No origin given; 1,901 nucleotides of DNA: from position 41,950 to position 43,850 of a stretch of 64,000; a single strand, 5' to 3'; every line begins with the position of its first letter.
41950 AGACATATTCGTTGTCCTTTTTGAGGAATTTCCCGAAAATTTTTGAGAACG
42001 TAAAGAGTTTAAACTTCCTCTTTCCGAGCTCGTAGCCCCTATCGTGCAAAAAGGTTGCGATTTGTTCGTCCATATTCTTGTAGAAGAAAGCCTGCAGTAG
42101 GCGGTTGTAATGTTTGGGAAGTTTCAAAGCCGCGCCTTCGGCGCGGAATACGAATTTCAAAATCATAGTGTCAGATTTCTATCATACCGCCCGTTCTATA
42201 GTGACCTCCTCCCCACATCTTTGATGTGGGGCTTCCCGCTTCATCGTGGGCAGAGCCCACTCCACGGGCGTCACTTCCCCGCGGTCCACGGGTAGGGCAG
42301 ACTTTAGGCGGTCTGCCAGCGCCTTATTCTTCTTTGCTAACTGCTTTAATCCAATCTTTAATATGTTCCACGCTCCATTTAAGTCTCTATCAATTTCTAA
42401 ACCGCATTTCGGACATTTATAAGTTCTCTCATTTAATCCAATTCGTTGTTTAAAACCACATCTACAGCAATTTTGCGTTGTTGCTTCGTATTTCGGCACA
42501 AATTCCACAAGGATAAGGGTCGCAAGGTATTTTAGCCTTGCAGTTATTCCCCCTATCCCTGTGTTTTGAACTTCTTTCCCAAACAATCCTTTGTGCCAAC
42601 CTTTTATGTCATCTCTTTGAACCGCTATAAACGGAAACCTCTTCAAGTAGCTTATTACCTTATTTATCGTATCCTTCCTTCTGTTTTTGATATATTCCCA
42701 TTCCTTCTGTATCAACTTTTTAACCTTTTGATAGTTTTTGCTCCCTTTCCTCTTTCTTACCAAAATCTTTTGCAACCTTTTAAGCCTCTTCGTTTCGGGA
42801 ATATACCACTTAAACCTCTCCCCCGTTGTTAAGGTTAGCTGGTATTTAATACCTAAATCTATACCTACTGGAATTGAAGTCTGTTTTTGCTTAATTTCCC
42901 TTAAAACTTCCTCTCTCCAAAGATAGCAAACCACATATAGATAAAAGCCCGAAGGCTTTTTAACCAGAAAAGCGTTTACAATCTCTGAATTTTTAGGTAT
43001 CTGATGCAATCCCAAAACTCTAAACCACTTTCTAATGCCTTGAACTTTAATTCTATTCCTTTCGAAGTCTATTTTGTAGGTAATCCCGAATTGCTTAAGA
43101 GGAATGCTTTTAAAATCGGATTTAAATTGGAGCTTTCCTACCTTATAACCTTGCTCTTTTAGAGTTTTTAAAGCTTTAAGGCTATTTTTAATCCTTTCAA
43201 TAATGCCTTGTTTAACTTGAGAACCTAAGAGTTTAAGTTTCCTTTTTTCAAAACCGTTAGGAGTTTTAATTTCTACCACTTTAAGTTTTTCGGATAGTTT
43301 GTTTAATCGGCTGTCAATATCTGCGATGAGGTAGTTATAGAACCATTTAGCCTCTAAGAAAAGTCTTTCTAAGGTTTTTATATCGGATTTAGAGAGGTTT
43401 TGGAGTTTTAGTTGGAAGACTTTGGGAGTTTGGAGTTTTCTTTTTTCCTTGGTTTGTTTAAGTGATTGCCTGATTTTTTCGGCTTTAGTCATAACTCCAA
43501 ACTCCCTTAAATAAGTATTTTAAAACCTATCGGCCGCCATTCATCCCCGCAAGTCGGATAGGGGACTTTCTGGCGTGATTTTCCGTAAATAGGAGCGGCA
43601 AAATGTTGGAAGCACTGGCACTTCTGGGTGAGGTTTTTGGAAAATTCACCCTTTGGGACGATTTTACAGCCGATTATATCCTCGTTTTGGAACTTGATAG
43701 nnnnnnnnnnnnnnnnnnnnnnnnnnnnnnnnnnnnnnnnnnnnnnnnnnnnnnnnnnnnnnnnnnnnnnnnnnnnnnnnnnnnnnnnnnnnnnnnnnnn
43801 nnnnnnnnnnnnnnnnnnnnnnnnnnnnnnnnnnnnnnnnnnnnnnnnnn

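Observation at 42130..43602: Solo tnpB fills the cas6-cas8b gap, ends 15 nt from the cas6 ATG, and has Gln at the RuvC-II glutamate position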

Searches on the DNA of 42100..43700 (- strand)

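Call 65: search_rna_families(source=window, start=42100, end=43700, threshold=evalue, max_evalue=1)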
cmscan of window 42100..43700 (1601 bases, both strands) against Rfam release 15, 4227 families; matches with E-value up to 1: 3.
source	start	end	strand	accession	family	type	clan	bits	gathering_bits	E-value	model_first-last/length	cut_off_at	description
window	42233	42268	-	RF03064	RAGATH-18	Gene; sRNA;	-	32.9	44.9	0.00058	1-71/71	no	RAGATH-18 RNA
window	43421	43507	-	RF03339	mir-3047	Gene; miRNA;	-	21.9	53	0.26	1-61/61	no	mir-3047 microRNA precursor family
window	42189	42262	-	RF00062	HgcC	Gene;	-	15.7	50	0.95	1-130/130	no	HgcC family RNA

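Call 66: build_rna_model(alignment_id=A3)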
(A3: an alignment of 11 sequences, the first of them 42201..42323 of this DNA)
Model R1 built from alignment A3 (11 sequences, 137 columns); structure: RNAalifold consensus.
model positions 124; base pairs 34; branch points 3; effective number of sequences 0.94; information 0.591 bits per position. Calibrated on 0.2 Mb of random sequence (short: E-values are rough).
structure used (alignment columns):
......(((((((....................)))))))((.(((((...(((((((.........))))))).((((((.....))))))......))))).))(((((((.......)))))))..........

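Call 69: search_with_rna_model(model_id=R1, sources=[window, L001, L002, L003, L004, L005, L006, L007, L008, L012, L013, L014, L015, L016, L018, L019, L020, L021, L022, L023, L024, L025, L026, L027, L028, L029, L030, L031, L032, L033, L034, L035, L036, L037, L038, L039, L040, L041, L042, L043, L044, L045, L046, L047, L048, L049, L050, L051, L052, L053, L054, L055, L056, L057, L058, L059, L060, L061, L062, L063, L064, L065, L066, L067, L068, L069, L070, L072, L074, L075, L076, L077, L078, L079, L080, L082, L083, L084, L085, L086, L087, L089, L090, L091, L092, L093], max_evalue=0.01, make_alignment=true)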
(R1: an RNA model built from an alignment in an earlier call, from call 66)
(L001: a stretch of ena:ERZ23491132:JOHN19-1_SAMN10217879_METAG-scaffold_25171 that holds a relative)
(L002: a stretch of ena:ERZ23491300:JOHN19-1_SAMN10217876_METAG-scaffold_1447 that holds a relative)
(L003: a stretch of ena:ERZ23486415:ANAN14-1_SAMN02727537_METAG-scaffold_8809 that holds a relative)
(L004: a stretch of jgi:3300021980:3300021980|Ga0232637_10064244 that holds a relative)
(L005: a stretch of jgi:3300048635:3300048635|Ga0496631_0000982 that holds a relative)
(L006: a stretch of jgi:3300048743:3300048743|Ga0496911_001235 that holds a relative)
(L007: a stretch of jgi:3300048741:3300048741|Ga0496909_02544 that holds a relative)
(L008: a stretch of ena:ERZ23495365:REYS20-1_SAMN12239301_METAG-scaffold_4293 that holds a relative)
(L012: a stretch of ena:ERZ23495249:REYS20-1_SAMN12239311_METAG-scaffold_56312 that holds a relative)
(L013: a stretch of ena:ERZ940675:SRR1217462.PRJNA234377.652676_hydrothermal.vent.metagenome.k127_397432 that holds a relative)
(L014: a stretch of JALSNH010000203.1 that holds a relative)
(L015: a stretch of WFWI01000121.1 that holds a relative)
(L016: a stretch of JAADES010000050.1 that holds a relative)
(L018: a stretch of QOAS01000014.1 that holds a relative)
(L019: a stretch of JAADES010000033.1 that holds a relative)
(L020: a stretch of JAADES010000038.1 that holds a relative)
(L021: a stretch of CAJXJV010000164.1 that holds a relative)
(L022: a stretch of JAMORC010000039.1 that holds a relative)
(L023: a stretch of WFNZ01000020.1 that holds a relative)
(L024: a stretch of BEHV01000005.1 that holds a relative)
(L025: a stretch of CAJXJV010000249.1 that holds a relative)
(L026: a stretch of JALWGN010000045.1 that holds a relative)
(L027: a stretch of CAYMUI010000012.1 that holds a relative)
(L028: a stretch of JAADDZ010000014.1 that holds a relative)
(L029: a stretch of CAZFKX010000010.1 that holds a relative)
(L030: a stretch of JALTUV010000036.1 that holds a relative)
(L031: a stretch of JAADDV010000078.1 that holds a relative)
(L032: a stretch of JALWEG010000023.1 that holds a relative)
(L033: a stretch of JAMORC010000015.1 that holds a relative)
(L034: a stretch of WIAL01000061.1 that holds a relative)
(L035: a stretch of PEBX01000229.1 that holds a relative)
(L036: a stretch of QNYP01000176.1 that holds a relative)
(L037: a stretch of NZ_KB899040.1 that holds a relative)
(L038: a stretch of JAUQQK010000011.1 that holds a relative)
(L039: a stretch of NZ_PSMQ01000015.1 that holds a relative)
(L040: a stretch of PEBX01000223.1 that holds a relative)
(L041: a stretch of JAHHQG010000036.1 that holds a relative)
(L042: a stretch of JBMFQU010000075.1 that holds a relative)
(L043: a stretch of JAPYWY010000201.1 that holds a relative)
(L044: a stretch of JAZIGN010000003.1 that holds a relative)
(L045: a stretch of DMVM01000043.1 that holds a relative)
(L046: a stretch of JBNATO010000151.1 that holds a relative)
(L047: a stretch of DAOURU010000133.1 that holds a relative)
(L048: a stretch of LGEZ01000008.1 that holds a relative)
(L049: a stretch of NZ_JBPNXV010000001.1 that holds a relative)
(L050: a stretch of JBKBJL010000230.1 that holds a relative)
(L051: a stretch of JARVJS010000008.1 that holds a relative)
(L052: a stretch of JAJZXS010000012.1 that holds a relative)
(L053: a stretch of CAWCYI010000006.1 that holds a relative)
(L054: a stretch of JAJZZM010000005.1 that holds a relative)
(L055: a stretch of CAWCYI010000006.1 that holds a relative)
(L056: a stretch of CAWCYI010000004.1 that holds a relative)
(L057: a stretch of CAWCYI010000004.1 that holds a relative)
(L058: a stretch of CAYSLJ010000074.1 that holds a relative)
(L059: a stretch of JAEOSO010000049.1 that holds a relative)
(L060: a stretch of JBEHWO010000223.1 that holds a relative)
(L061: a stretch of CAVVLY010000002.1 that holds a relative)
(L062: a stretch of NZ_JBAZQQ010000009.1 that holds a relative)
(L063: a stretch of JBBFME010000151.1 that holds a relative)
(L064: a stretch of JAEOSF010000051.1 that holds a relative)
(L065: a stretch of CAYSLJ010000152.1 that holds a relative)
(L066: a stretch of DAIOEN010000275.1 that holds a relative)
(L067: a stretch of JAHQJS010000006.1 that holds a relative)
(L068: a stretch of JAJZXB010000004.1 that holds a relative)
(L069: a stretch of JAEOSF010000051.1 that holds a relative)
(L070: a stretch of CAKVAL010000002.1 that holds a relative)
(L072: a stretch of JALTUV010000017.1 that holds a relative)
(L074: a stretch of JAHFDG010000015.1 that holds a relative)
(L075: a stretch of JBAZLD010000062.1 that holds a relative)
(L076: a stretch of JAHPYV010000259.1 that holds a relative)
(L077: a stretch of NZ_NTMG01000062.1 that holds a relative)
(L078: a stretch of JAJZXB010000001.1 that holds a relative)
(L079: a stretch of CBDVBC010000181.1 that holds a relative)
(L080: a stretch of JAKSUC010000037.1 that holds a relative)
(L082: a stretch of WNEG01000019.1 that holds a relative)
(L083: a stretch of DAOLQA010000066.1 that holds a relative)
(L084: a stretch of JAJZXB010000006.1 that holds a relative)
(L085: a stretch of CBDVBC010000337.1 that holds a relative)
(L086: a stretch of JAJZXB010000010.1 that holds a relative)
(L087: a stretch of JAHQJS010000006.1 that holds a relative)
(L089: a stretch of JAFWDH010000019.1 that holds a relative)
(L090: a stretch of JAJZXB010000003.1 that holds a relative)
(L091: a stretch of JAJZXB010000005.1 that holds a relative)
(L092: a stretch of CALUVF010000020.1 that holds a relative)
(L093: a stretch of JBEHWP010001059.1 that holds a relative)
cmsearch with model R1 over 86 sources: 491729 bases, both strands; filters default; matches with E-value up to 0.01: 55.
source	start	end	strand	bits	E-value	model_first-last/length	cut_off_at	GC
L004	2510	2633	+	150.9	1.5e-29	1-124/124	no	0.65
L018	1755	1876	+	150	2.4e-29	1-124/124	no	0.65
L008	4171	4294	+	149.2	3.5e-29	1-124/124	no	0.62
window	42201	42322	-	145.8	1.8e-28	1-124/124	no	0.66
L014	1399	1520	+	145.7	1.9e-28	1-124/124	no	0.64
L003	1428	1549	+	145.4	2.2e-28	1-124/124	no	0.62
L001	1307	1429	+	141.8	1.3e-27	1-124/124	no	0.63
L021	3462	3584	+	135.8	2.5e-26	1-124/124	no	0.59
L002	1280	1415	+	134.3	5.1e-26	1-124/124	no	0.6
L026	3644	3765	+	132.1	1.5e-25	1-124/124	no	0.61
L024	3650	3771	+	113.1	1.6e-21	1-124/124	no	0.58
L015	1903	2062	+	112.9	1.8e-21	1-124/124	no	0.59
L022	3657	3774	+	107.6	2.4e-20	1-124/124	no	0.57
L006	1184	1382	+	102.4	2.9e-19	1-124/124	no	0.53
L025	2419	2538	+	102.2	3.2e-19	1-124/124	no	0.55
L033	3657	3773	+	100.3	8e-19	1-124/124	no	0.57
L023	2414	2531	+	93.6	2.2e-17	1-124/124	no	0.52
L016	3671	3902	+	93.1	2.7e-17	1-124/124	no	0.56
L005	4171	4406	+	92.8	3.2e-17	1-124/124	no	0.53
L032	3654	3807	+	72.7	6e-13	1-124/124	no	0.5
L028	3651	3807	+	67.7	6.7e-12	1-124/124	no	0.48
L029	3642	3801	+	64.3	3.6e-11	1-124/124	no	0.46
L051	3439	3598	+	56.3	1.8e-09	1-124/124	no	0.49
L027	3544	3704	+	55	3.3e-09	1-124/124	no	0.53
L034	3650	3814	+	54.7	3.9e-09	1-124/124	no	0.45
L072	4306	4459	+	50.5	3e-08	1-124/124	no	0.49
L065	3621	3769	+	42.5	1.5e-06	1-124/124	no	0.42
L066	3623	3769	+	41.8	2.1e-06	1-124/124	no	0.43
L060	2267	2413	+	41.5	2.4e-06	1-124/124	no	0.43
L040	1965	2128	+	41.1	2.9e-06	1-124/124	no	0.6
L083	3365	3486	+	40.8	3.4e-06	1-124/124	no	0.38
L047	3244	3407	+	40.4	4.1e-06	1-124/124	no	0.62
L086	3578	3749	+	38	1.3e-05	1-124/124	no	0.39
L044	3615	3779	+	36.7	2.5e-05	1-124/124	no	0.62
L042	3615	3778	+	36.4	2.9e-05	1-124/124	no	0.57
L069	3516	3687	+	33.8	0.0001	1-124/124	no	0.51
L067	3602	3773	+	33.8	0.00011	1-124/124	no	0.51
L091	3578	3749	+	33.7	0.00011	1-124/124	no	0.4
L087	3622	3785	+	33.5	0.00012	1-124/124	no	0.48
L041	3615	3778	+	33.3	0.00013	1-124/124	no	0.62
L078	3578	3749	+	31.7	0.00028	1-124/124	no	0.41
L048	3594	3760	+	31.1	0.00038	1-124/124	no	0.65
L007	1177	1296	+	31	0.00041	1-80/124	3'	0.52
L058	3623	3773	+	30.6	0.00048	1-124/124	no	0.4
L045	3615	3778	+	30.4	0.00054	1-124/124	no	0.62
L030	3833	3917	+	30.3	0.00058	1-124/124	no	0.46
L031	3692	3806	+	30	0.00065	1-124/124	no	0.49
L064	3621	3785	+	28.6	0.0013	1-124/124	no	0.51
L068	3578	3749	+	28.4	0.0014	1-124/124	no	0.38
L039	3666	3852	+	28.1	0.0017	1-124/124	no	0.65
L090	3578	3749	+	28.1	0.0017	1-124/124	no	0.38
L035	1770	1916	+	27.9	0.0019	1-124/124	no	0.62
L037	3612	3775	+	27.5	0.0022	1-124/124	no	0.55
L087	5380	5510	+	25.7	0.0054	1-124/124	no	0.53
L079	3603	3695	+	25.6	0.0057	1-124/124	no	0.54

Alignment A4: 55 matches aligned to the model, 293 columns, each read 5' to 3' on its own strand. Consensus structure (alignment columns), stored with it:
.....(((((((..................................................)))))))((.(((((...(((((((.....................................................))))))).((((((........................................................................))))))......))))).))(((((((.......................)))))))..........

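Call 83: search_rna_families(sources=[L004, L008, L021, L024, L032, L051, L086, L044, L067], threshold=evalue, max_evalue=0.01)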
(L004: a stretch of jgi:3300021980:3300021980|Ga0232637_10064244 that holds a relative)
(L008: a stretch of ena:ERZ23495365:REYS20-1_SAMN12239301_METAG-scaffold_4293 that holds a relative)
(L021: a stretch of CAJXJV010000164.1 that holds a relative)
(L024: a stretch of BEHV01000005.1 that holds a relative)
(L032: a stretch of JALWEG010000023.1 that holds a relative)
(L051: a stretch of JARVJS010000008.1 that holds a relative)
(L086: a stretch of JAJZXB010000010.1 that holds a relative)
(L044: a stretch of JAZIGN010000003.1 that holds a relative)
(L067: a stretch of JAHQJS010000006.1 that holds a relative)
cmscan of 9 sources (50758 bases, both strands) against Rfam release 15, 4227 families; matches with E-value up to 0.01: 2.
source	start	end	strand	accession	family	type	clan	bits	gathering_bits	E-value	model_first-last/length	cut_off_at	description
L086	1605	1908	-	RF01857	Archaea_SRP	Gene;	CL00003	174.2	96.5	5.2e-41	1-317/317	no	Archaeal signal recognition particle RNA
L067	2159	2249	-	RF00005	tRNA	Gene; tRNA;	CL00001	53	29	1.1e-08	1-71/71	no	tRNA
